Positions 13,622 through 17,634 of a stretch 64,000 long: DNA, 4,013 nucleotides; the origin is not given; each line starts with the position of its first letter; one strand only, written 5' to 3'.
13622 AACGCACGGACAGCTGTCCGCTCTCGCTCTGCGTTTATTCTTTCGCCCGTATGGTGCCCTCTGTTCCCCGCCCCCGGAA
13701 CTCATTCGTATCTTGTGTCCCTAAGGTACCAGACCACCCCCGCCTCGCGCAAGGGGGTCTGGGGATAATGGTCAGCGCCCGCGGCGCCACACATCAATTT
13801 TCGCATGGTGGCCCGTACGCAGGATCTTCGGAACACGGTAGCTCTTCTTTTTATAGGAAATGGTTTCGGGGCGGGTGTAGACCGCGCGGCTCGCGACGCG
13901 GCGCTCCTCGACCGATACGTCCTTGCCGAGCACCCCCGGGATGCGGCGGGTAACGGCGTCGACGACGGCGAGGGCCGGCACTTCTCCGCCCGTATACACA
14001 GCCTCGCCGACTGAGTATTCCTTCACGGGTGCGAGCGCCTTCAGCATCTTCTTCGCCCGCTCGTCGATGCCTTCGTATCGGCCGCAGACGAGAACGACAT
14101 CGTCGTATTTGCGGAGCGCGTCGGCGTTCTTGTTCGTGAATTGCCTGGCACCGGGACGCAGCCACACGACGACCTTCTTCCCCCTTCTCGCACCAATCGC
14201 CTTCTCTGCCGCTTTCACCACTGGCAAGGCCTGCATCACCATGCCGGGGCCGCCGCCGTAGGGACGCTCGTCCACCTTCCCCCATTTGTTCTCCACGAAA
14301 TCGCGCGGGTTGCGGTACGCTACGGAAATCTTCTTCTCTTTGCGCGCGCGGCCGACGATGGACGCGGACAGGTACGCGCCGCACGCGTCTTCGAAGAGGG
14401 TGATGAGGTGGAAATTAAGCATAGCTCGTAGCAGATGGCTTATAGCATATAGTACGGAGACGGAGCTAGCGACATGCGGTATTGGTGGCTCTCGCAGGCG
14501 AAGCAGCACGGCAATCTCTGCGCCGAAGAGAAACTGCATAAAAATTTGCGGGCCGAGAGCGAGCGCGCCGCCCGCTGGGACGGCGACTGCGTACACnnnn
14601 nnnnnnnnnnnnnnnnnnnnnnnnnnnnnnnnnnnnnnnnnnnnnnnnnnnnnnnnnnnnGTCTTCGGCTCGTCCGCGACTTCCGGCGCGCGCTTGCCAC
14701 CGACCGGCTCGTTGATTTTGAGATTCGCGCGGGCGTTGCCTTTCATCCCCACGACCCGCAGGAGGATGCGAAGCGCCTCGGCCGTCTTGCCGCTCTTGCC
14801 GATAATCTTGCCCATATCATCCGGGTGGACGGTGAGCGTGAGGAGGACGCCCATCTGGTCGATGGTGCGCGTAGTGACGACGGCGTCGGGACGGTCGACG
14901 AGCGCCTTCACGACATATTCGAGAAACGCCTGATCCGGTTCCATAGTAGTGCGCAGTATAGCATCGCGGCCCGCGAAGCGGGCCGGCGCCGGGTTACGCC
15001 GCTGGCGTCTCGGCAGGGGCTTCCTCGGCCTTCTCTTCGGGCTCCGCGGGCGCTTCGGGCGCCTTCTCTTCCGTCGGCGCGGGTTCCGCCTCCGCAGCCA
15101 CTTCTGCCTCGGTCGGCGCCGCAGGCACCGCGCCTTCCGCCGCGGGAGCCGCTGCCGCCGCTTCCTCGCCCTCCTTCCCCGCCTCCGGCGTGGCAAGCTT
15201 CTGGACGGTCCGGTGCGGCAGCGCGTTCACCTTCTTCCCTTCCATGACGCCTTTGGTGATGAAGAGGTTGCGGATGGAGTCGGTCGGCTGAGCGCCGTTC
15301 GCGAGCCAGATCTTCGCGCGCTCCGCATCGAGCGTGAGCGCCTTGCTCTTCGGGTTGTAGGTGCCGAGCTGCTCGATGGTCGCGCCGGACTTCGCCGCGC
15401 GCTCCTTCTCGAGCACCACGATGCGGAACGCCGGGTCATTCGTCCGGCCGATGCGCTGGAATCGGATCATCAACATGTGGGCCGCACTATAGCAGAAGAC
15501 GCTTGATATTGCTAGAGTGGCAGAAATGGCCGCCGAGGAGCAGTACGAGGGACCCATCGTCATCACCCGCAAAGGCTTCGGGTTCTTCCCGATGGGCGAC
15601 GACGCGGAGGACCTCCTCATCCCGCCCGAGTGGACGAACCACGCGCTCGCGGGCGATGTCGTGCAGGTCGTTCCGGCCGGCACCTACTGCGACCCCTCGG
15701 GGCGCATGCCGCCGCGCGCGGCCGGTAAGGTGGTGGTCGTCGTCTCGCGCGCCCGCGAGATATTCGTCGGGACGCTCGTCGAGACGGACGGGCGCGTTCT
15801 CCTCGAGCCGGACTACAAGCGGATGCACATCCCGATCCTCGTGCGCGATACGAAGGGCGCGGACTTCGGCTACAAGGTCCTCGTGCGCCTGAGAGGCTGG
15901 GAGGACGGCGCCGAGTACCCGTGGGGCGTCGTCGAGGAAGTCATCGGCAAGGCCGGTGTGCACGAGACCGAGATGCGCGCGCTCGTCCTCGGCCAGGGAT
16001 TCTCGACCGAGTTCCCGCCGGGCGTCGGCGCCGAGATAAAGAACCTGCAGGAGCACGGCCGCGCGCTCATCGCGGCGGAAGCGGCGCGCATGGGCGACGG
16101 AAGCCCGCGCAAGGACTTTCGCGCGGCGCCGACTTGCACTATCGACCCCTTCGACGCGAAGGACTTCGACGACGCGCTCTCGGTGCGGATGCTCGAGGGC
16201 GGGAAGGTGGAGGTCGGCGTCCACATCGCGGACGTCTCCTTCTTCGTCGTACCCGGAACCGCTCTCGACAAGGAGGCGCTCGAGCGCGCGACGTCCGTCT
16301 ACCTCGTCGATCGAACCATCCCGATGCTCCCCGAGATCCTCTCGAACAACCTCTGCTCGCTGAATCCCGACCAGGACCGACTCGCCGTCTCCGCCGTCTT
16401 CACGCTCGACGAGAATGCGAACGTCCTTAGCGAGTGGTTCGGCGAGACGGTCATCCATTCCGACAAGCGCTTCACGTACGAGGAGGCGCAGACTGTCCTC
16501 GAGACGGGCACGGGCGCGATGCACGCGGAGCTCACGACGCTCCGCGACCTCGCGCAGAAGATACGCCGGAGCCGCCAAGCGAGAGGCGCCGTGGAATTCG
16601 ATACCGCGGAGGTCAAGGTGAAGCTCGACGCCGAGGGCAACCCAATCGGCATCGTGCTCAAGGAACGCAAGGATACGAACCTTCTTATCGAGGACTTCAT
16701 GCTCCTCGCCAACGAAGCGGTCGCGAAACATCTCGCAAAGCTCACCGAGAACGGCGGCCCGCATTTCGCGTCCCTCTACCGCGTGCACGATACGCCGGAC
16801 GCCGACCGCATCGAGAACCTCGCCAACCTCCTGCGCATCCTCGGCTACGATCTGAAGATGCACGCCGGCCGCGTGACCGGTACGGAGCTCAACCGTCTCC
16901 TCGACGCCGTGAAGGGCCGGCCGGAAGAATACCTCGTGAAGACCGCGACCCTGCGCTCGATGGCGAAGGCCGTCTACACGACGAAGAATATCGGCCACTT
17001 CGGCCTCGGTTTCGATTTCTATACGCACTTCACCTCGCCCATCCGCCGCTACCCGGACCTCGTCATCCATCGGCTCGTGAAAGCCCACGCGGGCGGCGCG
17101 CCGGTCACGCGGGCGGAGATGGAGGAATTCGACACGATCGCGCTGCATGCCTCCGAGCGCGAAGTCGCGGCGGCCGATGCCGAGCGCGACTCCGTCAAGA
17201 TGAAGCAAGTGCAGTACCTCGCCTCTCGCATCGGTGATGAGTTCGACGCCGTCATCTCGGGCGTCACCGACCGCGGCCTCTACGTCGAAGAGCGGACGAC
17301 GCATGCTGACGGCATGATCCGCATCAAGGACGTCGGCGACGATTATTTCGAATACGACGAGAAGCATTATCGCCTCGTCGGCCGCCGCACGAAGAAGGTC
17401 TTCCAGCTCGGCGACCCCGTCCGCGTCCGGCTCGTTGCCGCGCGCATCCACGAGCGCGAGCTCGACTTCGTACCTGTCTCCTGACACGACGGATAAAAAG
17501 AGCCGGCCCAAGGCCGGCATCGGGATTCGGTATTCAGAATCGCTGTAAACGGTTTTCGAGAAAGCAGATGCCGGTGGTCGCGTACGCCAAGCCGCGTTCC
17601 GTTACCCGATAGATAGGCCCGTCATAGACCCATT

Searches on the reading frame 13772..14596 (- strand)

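Call 44: search_protein_families(library=pfam, proteins=[window:13772-14596:-], max_evalue=0.001)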
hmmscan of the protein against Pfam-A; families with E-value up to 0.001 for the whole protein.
window:13772-14596:- (274 aa): 1 family
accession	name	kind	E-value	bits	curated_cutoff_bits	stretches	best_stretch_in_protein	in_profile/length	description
PF01746.26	tRNA_m1G_MT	-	1.4e-35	123.2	27.3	1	82-272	2-183/195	tRNA (Guanine-1)-methyltransferase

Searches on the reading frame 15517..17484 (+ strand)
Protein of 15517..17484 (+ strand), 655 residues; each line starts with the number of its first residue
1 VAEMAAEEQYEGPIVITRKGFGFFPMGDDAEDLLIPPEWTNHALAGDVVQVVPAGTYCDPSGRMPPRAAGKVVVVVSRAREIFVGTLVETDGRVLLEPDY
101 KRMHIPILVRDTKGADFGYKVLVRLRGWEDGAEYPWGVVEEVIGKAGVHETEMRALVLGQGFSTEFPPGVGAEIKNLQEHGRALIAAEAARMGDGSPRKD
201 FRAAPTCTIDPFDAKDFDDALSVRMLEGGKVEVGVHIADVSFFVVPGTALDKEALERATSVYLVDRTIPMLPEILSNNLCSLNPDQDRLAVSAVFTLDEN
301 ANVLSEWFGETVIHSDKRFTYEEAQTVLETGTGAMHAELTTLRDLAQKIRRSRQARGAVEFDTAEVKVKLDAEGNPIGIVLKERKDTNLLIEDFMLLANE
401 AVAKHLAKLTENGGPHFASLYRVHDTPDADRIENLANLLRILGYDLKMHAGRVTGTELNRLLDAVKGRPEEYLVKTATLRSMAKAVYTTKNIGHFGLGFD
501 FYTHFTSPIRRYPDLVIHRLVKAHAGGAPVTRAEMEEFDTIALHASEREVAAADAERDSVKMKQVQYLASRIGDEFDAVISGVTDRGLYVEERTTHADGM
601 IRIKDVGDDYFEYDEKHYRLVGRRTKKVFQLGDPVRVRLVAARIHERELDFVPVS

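Call 45: search_protein_families(library=pfam, proteins=[window:15517-17484:+], max_evalue=0.001)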
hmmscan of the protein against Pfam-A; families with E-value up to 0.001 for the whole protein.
window:15517-17484:+ (655 aa): 6 families
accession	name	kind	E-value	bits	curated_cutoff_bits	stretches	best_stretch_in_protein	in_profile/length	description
PF00773.25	RNB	-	2.5e-110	369.2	29.3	1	198-524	1-323/326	RNB domain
PF17876.7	CSD2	-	3.3e-12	46.7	26.2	1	97-167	3-74/74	Cold shock domain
PF08206.17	OB_RNB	-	6.6e-07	29.4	24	1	14-55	3-44/58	Ribonuclease B OB domain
PF17849.7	OB_Dis3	-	4e-05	24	22.8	1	120-158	36-74/77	Dis3-like cold-shock domain 2 (CSD2)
PF00575.29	S1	-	0.00021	22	22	1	572-639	4-59/74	S1 RNA binding domain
PF18614.7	RNase_II_C_S1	-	0.00053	20.2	26.6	0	629-654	34-59/59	RNase II-type exonuclease C-terminal S1 domain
